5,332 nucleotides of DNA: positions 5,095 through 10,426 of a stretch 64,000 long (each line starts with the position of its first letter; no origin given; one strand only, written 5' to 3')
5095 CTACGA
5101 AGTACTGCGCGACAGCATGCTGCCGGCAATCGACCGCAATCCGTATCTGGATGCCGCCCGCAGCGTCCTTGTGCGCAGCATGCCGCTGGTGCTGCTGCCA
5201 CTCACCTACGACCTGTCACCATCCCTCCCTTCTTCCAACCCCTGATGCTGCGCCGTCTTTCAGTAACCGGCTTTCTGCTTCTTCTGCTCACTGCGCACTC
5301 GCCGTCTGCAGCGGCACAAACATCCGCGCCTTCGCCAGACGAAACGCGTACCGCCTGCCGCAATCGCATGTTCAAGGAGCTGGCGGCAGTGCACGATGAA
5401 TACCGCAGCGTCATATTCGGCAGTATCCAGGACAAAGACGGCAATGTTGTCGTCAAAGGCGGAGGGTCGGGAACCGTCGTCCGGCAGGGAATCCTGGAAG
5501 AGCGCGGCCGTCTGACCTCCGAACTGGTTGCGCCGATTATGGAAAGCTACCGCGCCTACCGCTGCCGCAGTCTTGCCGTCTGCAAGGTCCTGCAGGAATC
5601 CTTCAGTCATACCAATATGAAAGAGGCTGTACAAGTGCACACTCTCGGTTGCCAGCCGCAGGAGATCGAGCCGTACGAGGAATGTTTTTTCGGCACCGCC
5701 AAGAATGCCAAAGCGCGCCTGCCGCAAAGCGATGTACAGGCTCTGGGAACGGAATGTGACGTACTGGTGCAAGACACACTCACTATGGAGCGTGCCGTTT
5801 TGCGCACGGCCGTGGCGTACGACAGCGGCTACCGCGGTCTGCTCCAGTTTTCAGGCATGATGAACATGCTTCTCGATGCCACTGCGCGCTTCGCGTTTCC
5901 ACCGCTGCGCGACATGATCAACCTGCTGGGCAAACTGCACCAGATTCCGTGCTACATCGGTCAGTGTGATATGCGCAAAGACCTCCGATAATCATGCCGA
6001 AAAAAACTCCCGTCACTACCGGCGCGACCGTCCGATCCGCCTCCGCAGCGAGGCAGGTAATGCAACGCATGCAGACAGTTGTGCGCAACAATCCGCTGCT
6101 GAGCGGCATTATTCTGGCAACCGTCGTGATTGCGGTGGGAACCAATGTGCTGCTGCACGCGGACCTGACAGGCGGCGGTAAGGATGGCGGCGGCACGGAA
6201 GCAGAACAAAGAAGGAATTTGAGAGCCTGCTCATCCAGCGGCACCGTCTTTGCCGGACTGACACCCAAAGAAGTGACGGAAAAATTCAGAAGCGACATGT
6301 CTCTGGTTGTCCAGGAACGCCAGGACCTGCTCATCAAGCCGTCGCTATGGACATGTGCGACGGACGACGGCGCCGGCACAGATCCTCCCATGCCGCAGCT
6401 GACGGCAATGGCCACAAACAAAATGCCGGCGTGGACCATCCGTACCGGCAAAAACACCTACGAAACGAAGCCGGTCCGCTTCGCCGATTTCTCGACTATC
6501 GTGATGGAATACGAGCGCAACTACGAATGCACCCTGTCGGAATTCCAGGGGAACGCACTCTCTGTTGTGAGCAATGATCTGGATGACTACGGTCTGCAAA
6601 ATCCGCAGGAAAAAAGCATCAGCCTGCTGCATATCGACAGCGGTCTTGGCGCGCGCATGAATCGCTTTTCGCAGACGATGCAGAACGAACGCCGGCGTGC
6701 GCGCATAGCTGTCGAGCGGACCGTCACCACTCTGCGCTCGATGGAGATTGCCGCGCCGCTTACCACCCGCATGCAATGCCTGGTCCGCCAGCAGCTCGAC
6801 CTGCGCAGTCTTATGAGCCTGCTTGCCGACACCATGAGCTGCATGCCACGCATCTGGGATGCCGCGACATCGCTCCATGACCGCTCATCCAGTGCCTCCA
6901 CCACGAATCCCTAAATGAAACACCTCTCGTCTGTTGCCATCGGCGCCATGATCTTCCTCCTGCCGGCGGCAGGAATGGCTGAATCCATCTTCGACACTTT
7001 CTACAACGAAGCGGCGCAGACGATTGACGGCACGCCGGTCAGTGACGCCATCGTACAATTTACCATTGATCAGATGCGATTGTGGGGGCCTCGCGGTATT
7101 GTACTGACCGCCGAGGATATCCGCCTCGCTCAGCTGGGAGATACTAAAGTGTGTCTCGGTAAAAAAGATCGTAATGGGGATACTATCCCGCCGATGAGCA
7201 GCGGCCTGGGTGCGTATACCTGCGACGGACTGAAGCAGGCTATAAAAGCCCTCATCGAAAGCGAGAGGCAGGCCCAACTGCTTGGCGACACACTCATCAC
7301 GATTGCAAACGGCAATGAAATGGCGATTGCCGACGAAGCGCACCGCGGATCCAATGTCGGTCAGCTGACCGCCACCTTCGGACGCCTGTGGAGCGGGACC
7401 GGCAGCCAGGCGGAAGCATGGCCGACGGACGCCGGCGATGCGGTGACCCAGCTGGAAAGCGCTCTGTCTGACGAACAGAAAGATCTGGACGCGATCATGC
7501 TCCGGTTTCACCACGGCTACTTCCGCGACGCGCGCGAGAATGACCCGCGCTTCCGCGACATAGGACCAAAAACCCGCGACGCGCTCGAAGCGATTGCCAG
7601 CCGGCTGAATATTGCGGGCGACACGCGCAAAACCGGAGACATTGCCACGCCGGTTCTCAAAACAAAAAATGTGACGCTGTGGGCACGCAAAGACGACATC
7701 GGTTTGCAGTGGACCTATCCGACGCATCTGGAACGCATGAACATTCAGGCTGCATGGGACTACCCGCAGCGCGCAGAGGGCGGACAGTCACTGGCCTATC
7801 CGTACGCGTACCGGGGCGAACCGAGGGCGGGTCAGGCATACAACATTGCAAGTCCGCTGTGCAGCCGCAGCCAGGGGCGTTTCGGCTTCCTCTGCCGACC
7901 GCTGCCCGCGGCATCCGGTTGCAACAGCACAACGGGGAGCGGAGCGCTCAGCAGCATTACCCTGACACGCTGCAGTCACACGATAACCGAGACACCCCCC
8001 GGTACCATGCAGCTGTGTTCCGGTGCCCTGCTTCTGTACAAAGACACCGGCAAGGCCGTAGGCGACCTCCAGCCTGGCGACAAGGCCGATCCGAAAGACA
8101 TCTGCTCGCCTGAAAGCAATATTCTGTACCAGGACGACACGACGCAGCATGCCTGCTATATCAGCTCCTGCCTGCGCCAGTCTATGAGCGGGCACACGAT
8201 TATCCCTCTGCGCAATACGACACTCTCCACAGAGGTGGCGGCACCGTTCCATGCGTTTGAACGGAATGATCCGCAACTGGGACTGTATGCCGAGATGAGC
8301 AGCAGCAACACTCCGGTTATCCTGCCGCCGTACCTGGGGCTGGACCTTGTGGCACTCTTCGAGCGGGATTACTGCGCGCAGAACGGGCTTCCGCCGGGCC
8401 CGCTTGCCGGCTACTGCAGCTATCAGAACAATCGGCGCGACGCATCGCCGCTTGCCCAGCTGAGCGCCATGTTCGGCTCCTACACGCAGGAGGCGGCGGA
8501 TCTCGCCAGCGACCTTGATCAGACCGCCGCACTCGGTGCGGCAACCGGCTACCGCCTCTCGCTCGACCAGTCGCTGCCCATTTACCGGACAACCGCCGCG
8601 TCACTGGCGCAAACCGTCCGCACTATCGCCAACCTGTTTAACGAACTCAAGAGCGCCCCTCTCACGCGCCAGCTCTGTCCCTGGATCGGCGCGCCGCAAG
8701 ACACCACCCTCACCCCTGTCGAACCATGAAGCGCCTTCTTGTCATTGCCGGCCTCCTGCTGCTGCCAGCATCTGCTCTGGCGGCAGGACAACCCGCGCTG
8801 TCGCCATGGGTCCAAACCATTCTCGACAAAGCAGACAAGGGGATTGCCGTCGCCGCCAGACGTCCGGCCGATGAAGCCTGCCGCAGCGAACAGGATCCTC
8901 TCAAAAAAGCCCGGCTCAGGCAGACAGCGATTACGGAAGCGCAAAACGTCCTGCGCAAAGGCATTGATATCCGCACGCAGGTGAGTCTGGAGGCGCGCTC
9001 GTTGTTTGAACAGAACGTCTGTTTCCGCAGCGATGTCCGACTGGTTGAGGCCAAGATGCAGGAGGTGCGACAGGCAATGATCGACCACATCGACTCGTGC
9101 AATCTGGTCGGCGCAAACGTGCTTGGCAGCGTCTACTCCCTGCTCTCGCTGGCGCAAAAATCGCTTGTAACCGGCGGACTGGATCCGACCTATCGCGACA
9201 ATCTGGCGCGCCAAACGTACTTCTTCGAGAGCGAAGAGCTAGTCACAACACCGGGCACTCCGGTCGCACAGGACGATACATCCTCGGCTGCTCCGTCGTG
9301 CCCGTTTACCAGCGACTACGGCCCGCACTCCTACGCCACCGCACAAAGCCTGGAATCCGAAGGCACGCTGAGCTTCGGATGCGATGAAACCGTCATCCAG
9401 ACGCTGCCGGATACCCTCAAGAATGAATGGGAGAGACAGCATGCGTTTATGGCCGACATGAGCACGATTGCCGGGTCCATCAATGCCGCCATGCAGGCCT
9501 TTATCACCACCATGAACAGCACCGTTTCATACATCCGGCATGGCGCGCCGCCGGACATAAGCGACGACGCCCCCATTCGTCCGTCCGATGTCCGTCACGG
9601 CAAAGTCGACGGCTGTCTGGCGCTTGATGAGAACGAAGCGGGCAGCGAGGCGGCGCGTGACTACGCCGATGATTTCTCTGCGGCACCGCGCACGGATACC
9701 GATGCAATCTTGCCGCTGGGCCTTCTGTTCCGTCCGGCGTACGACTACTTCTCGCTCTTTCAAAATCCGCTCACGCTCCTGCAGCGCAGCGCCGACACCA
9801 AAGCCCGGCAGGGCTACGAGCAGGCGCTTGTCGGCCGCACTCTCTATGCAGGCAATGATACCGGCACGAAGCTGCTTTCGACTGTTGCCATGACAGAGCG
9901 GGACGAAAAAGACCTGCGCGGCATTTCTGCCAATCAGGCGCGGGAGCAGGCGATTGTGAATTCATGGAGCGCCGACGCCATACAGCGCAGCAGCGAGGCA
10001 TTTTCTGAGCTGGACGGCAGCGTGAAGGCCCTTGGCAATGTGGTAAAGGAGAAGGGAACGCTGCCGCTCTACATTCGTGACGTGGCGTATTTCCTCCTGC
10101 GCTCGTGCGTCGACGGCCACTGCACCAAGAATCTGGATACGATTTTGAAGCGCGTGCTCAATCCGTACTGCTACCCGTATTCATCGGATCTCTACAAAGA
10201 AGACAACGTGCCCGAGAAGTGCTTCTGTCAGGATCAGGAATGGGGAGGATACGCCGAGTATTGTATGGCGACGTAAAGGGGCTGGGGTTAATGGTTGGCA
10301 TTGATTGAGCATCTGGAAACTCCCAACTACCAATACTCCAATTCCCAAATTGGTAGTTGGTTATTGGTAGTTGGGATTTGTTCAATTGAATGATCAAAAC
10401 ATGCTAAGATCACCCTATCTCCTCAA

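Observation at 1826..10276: Five-gene translationally coupled operon encoding only exported Cys-rich proteins of unknown family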

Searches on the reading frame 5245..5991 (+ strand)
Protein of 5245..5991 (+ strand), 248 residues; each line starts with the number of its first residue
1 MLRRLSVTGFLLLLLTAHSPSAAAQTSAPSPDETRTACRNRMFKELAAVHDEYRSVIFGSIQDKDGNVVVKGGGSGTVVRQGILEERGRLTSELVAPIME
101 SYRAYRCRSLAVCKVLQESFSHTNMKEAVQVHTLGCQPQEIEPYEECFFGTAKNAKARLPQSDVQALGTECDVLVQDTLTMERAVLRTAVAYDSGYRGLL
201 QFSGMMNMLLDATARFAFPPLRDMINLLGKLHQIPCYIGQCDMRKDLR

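Call 3: search_protein_families(library=pfam, proteins=[window:5245-5991:+], max_evalue=1)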
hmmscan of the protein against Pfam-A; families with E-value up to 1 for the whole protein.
window:5245-5991:+ (248 aa): 1 family
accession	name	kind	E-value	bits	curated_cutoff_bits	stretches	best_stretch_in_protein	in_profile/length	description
PF20310.4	HTH_Tnp_2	-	0.17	12.2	23.8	1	156-216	44-104/131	Transposon related HTH domain protein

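Call 4: search_protein_families(library=ncbifam, proteins=[window:5245-5991:+], max_evalue=1)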
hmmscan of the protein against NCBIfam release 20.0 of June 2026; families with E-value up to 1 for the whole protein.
window:5245-5991:+ (248 aa): 0 families

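Call 62: search_solved_structures(query=A8, max_evalue=1)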
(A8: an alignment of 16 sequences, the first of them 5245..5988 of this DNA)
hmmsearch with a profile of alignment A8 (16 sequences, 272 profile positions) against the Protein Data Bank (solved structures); distinct sequences matched with E-value up to 1: 0.

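Call 107: find_homologous_proteins(query=A8, max_evalue=0.001)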
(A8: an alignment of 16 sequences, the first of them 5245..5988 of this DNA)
Query A8 (16 sequences) (248 aa, profile of the alignment): 48 proteins with E <= 0.001 among 8000 candidates.
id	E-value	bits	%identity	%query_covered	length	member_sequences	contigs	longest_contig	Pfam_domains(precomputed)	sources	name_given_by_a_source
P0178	2.2e-81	291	100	100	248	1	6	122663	-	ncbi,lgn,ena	-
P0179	2.5e-81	291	47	98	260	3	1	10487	-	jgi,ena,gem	-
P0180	5.7e-78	280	74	89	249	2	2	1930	-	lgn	-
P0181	3.6e-76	274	48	84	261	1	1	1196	-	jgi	-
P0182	5.6e-71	257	28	96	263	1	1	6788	-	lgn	-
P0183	4.4e-70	254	47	93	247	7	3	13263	-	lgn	-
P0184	4.6e-70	254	45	93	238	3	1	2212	-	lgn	-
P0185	1.1e-69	253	27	80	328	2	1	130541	-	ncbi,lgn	-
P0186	1.8e-69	252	42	85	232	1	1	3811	-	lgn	-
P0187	2.9e-69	251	48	98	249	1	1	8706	-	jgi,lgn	-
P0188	7.3e-69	250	46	91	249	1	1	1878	-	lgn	-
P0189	9.4e-69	250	47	83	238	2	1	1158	-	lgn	-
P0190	3.2e-68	248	48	91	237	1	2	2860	-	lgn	-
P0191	1.5e-67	246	48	87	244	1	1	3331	-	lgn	-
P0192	1.7e-67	246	51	83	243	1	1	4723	-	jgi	jgi:hypothetical protein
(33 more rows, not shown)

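Call 121: search_protein_families(library=phrogs, proteins=[window:5245-5988:+], max_evalue=0.01)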
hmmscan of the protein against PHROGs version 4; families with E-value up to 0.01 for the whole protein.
window:5245-5988:+ (248 aa): 0 families

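Call 122: search_protein_families(library=padloc, proteins=[window:5245-5988:+], max_evalue=0.01)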
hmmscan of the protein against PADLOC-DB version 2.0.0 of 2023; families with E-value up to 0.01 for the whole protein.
window:5245-5988:+ (248 aa): 0 families

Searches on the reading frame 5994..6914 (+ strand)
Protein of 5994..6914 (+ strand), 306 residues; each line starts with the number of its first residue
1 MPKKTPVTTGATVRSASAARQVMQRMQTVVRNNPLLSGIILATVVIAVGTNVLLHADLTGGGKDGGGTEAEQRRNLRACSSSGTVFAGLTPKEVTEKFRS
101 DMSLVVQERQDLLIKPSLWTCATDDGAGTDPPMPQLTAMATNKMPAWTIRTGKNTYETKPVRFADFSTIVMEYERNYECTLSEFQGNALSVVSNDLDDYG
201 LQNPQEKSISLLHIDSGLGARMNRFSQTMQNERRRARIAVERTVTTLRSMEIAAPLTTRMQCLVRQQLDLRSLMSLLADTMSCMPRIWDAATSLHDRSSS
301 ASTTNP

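Call 3: search_protein_families(library=pfam, proteins=[window:5994-6914:+], max_evalue=1)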
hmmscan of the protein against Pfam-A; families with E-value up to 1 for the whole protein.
window:5994-6914:+ (306 aa): 1 family
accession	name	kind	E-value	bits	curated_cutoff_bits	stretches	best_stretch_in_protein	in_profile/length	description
PF05136.18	Phage_portal_2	-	0.0035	17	32.9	1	6-68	10-69/354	Phage portal protein, lambda family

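Call 4: search_protein_families(library=ncbifam, proteins=[window:5994-6914:+], max_evalue=1)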
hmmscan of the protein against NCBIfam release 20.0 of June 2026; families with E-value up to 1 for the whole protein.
window:5994-6914:+ (306 aa): 1 family
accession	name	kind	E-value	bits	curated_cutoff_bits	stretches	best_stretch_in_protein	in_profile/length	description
TIGR03726.1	strep_RK_lipo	domain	0.094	12.6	20.85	1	36-52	12-28/34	putative cross-wall-targeting lipoprotein signal domain-containing protein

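Call 63: search_solved_structures(query=A9, max_evalue=1)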
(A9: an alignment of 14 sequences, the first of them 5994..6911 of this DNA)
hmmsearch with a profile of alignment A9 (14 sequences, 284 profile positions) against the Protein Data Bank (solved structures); distinct sequences matched with E-value up to 1: 0.

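Call 121: search_protein_families(library=phrogs, proteins=[window:5994-6911:+], max_evalue=0.01)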
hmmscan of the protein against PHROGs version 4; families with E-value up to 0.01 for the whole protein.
window:5994-6911:+ (306 aa): 0 families

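Call 122: search_protein_families(library=padloc, proteins=[window:5994-6911:+], max_evalue=0.01)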
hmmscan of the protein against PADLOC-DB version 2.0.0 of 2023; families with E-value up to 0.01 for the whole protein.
window:5994-6911:+ (306 aa): 0 families

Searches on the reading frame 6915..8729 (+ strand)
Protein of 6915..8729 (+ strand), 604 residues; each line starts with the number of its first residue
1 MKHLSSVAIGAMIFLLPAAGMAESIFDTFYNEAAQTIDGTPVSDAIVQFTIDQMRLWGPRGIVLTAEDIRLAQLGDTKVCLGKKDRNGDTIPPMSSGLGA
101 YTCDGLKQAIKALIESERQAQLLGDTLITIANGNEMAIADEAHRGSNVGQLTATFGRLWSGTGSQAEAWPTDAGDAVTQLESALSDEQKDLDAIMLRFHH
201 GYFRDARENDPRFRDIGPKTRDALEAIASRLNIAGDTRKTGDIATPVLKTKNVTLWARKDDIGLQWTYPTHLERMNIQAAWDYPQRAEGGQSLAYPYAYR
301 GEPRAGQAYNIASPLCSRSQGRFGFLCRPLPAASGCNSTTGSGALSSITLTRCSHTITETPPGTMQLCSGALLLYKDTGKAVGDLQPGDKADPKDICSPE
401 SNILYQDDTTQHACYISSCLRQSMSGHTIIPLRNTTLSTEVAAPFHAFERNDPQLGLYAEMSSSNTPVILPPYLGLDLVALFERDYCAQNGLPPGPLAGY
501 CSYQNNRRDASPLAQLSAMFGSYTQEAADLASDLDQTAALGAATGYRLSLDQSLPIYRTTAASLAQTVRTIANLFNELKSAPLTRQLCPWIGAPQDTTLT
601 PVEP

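Call 3: search_protein_families(library=pfam, proteins=[window:6915-8729:+], max_evalue=1)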
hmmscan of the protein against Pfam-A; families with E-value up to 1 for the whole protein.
window:6915-8729:+ (604 aa): 0 families

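Call 4: search_protein_families(library=ncbifam, proteins=[window:6915-8729:+], max_evalue=1)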
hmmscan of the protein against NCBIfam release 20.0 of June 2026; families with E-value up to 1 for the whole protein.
window:6915-8729:+ (604 aa): 1 family
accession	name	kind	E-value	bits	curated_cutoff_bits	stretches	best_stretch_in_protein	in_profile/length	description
NF002499.0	PRK01827.1-5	equivalog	0.13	11.4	405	1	120-193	61-125/264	thymidylate synthase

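Call 64: search_solved_structures(query=A10, max_evalue=1)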
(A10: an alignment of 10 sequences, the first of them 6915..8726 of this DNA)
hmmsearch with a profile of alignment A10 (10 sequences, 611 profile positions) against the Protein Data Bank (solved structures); distinct sequences matched with E-value up to 1: 0.

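Call 105: predict_structure(alignment_id=A13)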
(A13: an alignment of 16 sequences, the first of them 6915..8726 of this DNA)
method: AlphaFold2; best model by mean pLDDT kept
length: 604 residues; sequences in the alignment: 16
mean_pLDDT: 53.4   pTM: 0.28
mean pLDDT of the five models: 53.4, 53.4, 48.6, 46.6, 45.7
residues with pLDDT >= 90: 15; 70-90: 167; 50-70: 104; < 50: 318
segments of 3 or more residues with pLDDT < 50: 1-39, 125-166, 207-209, 269-344, 369-371, 426-473, 491-566, 577-604
pLDDT, mean of each block of 10 residues (from residue 1): 40 38 35 39 76 78 86 80 81 65 80 74 49 30 32 33 49 82 88 77 60 77 90 72 71 76 67 30 35 33 35 38 41 42 52 59 54 72 75 73 75 71 46 27 27 32 33 54 59 40 31 38 33 32 33 38 48 52 41 38 34
secondary structure, 60 per line:
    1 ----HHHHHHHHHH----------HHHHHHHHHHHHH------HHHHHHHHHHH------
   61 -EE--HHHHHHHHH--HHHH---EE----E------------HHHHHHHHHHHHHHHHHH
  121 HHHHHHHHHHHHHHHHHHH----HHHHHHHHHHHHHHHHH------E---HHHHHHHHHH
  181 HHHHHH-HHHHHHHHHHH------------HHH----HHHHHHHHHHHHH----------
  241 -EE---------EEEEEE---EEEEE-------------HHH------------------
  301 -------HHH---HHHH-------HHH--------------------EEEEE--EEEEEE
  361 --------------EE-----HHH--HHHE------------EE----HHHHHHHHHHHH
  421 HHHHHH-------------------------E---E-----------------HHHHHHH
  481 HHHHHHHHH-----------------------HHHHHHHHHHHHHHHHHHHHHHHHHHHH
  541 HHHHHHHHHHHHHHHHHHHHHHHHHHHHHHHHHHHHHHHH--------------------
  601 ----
elements in order: H5-14 H25-37 H44-54 H66-74 H77-80 H103-139 H144-160 H171-186 H188-198 H218-230 E253-258 E262-266 H314-317 E348-352 E355-360 H409-426 H474-489 H513-580
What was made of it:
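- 6915..8729 (+): g4: 604-aa exported protein, short form. Long forms (800-990 aa) in deeper clades carry the zincin-like domain where the window protein has only a short linker (aa ~368-397). The AF2 model is poor (pLDDT 53.4, call 105), so its fold is undetermined.
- g4 gave a poor model (call 105), and g2, g3 and g5 were not modelled.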

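Call 108: fold_search(model_id=the predicted structure, library=pdb)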
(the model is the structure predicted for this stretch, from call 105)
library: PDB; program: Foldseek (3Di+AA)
matches with E <= 10: 21; with E <= 0.001: 0
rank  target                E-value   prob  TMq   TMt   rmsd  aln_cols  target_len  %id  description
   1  5lj3_A                1.3e+00  0.04  0.09  0.04  23.8       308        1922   15  Structure of the core of the yeast spliceosome immediately after branching (released 2016-08-03)
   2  5lj5_A                1.3e+00  0.04  0.09  0.04  23.8       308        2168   15  Overall structure of the yeast spliceosome immediately after branching. (released 2016-08-31)
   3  5z58_A                2.2e+00  0.03  0.11  0.04  24.1       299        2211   13  Cryo-EM structure of a human activated spliceosome (early Bact) at 4.9 angstrom. (released 2018-09-19)
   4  5xjc_A                2.6e+00  0.02  0.07  0.03  21.6       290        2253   12  Cryo-EM structure of the human spliceosome just prior to exon ligation at 3.6 angstrom (released 2017-07-05)
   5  9l5t_A                3.1e+00  0.01  0.06  0.03  21.6       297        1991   14  Cryo-EM structure of the thermophile spliceosome (state B*Q2) (released 2025-03-12)
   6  7w59_A                4.1e+00  0.01  0.07  0.03  22.1       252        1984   13  The cryo-EM structure of human pre-C*-I complex (released 2022-06-22)
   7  8h6k_5B               4.1e+00  0.01  0.09  0.03  21.2       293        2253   14  Cryo-EM structure of human exon-defined spliceosome in the mature B state. (released 2024-05-01)
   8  6kgx_3H               4.6e+00  0.03  0.08  0.15  29.4       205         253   14  Structure of the phycobilisome from the red alga Porphyridium purpureum (released 2019-12-11)
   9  8c6j_A                4.6e+00  0.02  0.12  0.04  19.4       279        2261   12  Human spliceosomal PM5 C* complex (released 2023-07-12)
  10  7uyk_A                5.4e+00  0.07  0.07  0.23  17.6       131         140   14  Structure of RNF31 in complex with FP06655, a Helicon Polypeptide (released 2022-12-28)
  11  8qpe_A                5.7e+00  0.01  0.09  0.03  20.8       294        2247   14  Cryo-EM Structure of Pre-B-like Complex (core part) (released 2024-05-22)
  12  9o48_A                6.0e+00  0.01  0.08  0.10  17.9       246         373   13  Cryo-EM structure of the human SK2-4 chimera/calmodulin channel complex in the Ca2+ bound state (released 2025-07-09)
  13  6cnn_A                6.8e+00  0.02  0.08  0.12  17.9       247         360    9  Cryo-EM structure of the human SK4/calmodulin channel complex in the Ca2+ bound state I (released 2018-05-02)
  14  9o5o_A                6.8e+00  0.01  0.08  0.11  17.4       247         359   13  Cryo-EM structure of the human SK2-4 chimera/calmodulin channel complex bound to a small molecule activator (released 2025-07-09)
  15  7u0h_n                6.8e+00  0.01  0.07  0.10  20.6       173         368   12  State NE1 nucleolar 60S ribosome biogenesis intermediate - Overall model (released 2022-12-14)
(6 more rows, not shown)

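Call 121: search_protein_families(library=phrogs, proteins=[window:6915-8726:+], max_evalue=0.01)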
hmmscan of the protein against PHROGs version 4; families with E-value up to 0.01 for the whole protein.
window:6915-8726:+ (604 aa): 0 families

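Call 122: search_protein_families(library=padloc, proteins=[window:6915-8726:+], max_evalue=0.01)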
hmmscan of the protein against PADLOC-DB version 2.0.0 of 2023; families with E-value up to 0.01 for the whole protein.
window:6915-8726:+ (604 aa): 0 families

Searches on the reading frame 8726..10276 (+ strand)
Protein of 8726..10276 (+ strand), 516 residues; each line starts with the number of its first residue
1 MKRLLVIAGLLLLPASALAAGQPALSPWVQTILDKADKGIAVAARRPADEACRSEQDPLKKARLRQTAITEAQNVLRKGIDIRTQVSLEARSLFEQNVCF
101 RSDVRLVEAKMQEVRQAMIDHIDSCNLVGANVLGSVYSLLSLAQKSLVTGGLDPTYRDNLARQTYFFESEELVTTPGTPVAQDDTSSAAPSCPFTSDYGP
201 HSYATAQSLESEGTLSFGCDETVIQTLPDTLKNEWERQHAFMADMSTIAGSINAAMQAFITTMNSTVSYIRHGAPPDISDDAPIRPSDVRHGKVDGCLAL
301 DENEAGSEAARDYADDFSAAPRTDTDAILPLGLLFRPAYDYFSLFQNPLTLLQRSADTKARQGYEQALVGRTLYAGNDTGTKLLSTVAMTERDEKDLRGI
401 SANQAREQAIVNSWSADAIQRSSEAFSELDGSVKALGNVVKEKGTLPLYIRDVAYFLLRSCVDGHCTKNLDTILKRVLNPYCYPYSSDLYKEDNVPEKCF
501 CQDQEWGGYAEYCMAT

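Call 3: search_protein_families(library=pfam, proteins=[window:8726-10276:+], max_evalue=1)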
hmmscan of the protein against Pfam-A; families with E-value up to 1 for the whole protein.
window:8726-10276:+ (516 aa): 0 families

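Call 4: search_protein_families(library=ncbifam, proteins=[window:8726-10276:+], max_evalue=1)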
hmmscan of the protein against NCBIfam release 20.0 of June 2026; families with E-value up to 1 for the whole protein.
window:8726-10276:+ (516 aa): 1 family
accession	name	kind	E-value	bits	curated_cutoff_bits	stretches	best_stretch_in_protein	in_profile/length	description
NF051865.1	antisigmaTNepR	equivalog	0.17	11.7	100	1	49-69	7-27/61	anti-sigma T factor NepR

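Call 65: search_solved_structures(query=A11, max_evalue=1)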
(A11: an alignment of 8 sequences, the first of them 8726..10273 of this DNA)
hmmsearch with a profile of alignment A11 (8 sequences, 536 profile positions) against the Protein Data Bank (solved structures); distinct sequences matched with E-value up to 1: 0.

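Call 121: search_protein_families(library=phrogs, proteins=[window:8726-10273:+], max_evalue=0.01)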
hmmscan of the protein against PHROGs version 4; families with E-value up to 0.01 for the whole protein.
window:8726-10273:+ (516 aa): 0 families

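Call 122: search_protein_families(library=padloc, proteins=[window:8726-10273:+], max_evalue=0.01)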
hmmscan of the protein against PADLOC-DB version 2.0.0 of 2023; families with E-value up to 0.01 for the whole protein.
window:8726-10273:+ (516 aa): 0 families
